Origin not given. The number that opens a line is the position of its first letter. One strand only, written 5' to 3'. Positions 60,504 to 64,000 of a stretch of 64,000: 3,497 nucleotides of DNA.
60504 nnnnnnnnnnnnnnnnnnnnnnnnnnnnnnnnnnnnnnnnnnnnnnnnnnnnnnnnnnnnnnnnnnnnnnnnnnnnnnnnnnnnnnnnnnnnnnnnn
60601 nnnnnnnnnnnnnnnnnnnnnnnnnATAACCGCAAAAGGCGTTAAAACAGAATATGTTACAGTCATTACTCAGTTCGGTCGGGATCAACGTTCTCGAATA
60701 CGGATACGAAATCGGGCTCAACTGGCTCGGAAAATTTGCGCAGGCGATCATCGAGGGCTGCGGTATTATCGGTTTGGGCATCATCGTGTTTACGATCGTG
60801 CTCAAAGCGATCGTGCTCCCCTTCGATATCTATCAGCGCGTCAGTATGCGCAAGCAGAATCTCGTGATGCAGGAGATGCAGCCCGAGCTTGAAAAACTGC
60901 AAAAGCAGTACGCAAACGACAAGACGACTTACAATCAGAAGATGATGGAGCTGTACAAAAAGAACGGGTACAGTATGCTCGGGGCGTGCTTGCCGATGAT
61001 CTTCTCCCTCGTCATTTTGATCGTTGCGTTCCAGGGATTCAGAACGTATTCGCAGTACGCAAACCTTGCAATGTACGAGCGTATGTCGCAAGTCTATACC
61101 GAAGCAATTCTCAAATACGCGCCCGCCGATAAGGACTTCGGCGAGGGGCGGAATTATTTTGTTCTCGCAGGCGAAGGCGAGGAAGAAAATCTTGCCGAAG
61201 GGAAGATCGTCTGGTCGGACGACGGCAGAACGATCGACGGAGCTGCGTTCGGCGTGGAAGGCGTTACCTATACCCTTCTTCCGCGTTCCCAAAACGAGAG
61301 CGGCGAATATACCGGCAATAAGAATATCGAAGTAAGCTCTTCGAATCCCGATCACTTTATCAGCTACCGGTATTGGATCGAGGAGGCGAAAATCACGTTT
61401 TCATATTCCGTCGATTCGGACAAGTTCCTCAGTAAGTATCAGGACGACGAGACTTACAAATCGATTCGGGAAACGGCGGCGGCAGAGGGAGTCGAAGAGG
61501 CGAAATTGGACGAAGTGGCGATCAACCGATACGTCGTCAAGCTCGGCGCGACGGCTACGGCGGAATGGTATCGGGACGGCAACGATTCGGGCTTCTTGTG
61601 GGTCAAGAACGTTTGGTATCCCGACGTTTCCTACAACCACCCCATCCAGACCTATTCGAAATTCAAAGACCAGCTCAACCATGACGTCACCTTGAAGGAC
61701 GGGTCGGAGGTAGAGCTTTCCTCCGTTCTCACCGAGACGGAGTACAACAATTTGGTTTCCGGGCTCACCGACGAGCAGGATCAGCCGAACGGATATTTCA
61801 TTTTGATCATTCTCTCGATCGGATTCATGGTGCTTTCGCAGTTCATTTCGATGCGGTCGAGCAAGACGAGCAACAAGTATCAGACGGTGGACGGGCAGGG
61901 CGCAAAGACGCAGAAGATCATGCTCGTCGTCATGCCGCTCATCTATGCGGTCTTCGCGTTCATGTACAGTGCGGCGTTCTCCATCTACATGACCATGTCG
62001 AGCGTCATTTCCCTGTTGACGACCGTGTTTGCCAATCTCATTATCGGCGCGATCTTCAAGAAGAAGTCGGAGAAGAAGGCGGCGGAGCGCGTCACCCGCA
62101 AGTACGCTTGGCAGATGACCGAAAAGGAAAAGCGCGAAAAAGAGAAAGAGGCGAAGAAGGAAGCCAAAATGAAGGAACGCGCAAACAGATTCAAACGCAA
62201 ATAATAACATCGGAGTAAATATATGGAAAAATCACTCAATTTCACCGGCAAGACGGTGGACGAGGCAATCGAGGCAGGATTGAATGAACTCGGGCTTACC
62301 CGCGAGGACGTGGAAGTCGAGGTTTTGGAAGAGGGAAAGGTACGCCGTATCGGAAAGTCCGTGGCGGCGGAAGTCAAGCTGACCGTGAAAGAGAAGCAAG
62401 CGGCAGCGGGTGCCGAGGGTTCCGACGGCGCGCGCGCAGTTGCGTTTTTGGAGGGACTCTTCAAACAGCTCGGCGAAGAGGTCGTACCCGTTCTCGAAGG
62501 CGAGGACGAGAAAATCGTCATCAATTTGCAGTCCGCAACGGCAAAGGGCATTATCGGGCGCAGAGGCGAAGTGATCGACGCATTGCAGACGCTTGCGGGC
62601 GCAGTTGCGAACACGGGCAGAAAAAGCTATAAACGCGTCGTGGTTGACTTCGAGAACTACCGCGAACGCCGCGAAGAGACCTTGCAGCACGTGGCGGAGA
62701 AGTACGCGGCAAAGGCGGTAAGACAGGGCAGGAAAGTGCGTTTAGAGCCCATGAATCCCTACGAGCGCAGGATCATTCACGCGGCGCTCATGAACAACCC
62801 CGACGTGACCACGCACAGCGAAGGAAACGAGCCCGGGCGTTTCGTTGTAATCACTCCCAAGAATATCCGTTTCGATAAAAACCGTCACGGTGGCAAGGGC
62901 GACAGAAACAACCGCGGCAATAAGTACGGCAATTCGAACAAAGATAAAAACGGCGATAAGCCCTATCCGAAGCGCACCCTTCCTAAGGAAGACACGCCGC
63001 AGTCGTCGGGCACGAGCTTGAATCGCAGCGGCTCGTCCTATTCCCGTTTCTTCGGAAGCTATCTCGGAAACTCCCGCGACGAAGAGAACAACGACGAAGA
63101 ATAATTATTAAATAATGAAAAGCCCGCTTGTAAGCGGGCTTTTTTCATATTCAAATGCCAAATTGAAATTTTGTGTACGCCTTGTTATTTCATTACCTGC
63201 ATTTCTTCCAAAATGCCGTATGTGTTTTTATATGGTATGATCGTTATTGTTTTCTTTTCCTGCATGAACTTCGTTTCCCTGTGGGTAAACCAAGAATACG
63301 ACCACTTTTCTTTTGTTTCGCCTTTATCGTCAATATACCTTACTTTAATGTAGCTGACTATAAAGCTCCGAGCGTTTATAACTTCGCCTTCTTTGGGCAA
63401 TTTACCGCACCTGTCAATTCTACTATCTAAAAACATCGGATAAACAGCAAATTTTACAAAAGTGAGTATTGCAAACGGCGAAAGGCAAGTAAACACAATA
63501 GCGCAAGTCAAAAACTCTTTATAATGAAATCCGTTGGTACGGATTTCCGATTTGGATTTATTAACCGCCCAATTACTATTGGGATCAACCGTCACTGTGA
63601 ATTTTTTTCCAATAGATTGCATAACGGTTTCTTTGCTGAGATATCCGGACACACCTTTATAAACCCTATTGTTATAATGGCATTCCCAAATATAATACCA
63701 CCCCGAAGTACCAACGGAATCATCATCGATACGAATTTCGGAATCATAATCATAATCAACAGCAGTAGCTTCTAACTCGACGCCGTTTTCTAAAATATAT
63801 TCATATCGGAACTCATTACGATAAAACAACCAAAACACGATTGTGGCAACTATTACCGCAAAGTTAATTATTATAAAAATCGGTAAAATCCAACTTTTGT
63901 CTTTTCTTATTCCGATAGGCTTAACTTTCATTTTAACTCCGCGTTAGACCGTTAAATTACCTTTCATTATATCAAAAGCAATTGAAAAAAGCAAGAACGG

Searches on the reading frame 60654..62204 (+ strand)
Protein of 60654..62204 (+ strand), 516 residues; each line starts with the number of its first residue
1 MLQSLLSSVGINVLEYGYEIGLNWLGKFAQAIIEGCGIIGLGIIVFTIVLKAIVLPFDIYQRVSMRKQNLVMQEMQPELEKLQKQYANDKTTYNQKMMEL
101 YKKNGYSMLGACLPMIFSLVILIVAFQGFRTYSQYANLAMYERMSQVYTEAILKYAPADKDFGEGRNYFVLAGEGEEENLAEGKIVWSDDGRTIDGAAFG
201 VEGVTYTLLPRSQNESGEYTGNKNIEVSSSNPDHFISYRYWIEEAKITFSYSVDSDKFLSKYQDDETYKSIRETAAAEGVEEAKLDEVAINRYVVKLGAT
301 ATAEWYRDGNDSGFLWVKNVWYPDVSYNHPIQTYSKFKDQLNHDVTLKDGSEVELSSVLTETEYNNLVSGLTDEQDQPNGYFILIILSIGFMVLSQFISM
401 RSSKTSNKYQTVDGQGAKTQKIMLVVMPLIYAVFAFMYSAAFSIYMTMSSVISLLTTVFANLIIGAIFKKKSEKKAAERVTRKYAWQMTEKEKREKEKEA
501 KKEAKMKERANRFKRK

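Call 5: search_protein_families(library=pfam, proteins=[window:60654-62204:+], max_evalue=0.001)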
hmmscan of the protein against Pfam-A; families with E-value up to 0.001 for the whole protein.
window:60654-62204:+ (516 aa): 1 family
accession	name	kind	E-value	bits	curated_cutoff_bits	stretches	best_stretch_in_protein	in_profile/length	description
PF02096.25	60KD_IMP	-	1.2e-29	103.8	35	2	40-140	2-98/163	60Kd inner membrane protein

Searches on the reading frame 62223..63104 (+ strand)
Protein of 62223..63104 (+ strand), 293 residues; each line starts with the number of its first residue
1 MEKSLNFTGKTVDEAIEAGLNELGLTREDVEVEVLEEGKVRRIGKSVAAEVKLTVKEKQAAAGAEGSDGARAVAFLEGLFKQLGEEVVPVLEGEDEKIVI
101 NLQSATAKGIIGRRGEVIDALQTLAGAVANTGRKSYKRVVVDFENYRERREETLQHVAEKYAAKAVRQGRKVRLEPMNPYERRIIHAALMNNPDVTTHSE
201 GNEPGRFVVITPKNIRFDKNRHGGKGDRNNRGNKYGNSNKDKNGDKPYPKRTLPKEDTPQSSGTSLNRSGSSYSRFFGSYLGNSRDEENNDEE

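Call 5: search_protein_families(library=pfam, proteins=[window:62223-63104:+], max_evalue=0.001)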
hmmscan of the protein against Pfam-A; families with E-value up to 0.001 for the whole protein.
window:62223-63104:+ (293 aa): 3 families
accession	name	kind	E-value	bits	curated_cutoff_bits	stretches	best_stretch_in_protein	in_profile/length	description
PF01424.28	R3H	-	8.4e-21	74.2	26.8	1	152-212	1-60/60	R3H domain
PF14804.11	Jag_N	-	3.3e-13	50.3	25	1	7-40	1-34/50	Jag N-terminus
PF13083.13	KH_KhpA-B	-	5.6e-09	36.2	32.1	1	75-138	3-71/73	KhpA/KhpB, KH domain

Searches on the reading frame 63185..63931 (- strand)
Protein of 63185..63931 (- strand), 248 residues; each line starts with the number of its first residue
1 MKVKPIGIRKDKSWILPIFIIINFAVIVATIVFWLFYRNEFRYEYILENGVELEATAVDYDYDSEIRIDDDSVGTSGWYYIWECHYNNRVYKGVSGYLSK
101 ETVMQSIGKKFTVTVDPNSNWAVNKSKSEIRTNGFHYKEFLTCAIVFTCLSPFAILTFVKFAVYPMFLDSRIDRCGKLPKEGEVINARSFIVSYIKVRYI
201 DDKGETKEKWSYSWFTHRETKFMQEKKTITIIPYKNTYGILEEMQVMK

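Call 5: search_protein_families(library=pfam, proteins=[window:63185-63931:-], max_evalue=0.001)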
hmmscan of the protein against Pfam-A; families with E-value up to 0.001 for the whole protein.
window:63185-63931:- (248 aa): 0 families

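Call 19: search_protein_families(library=pfam, proteins=[window:63185-63931:-], max_evalue=0.01)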
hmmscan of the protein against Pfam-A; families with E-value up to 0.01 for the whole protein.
window:63185-63931:- (248 aa): 0 families

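Call 31: find_encoding_contigs(protein=window:63185-63931:-, flank=10000, max_places=4)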
Protein window:63185-63931:- (248 aa): 2 contigs read that carry it; 2 places shown.
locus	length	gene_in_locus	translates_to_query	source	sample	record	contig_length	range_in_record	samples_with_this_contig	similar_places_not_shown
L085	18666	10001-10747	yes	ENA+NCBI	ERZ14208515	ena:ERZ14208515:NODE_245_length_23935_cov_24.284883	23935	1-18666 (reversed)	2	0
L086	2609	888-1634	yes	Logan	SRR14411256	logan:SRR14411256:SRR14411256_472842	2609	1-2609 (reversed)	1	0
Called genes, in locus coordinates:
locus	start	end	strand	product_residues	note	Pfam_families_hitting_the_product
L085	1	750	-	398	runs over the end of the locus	PF00528:BPD_transp_1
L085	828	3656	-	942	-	-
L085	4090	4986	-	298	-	PF02195:ParB_N, PF17762:HTH_ParB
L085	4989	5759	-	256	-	PF00142:Fer4_NifH, PF01656:CbiA, PF02374:ArsA_ATPase (weak), PF06564:CBP_BcsQ, PF09140:MipZ, PF10609:ParA, PF13614:AAA_31, PF00448:SRP54 (faint)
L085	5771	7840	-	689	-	PF06480:FtsH_ext, PF00004:AAA, PF17862:AAA_lid_3, PF01434:Peptidase_M41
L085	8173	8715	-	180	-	PF02674:Colicin_V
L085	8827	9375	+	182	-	PF06866:DUF1256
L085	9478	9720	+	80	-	-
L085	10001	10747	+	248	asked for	-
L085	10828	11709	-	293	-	PF14804:Jag_N, PF13083:KH_KhpA-B, PF01424:R3H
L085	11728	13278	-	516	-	PF02096:60KD_IMP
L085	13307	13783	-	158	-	PF01809:YidD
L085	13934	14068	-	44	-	PF00468:Ribosomal_L34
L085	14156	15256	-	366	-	PF00712:DNA_pol3_beta, PF02767:DNA_pol3_beta_2, PF02768:DNA_pol3_beta_3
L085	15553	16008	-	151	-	PF06908:YpsA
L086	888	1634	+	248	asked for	-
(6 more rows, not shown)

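Call 59: search_protein_families(library=ncbifam, proteins=[window:63185-63931:-], max_evalue=0.001)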
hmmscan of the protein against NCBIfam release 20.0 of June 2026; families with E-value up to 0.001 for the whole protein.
window:63185-63931:- (248 aa): 0 families
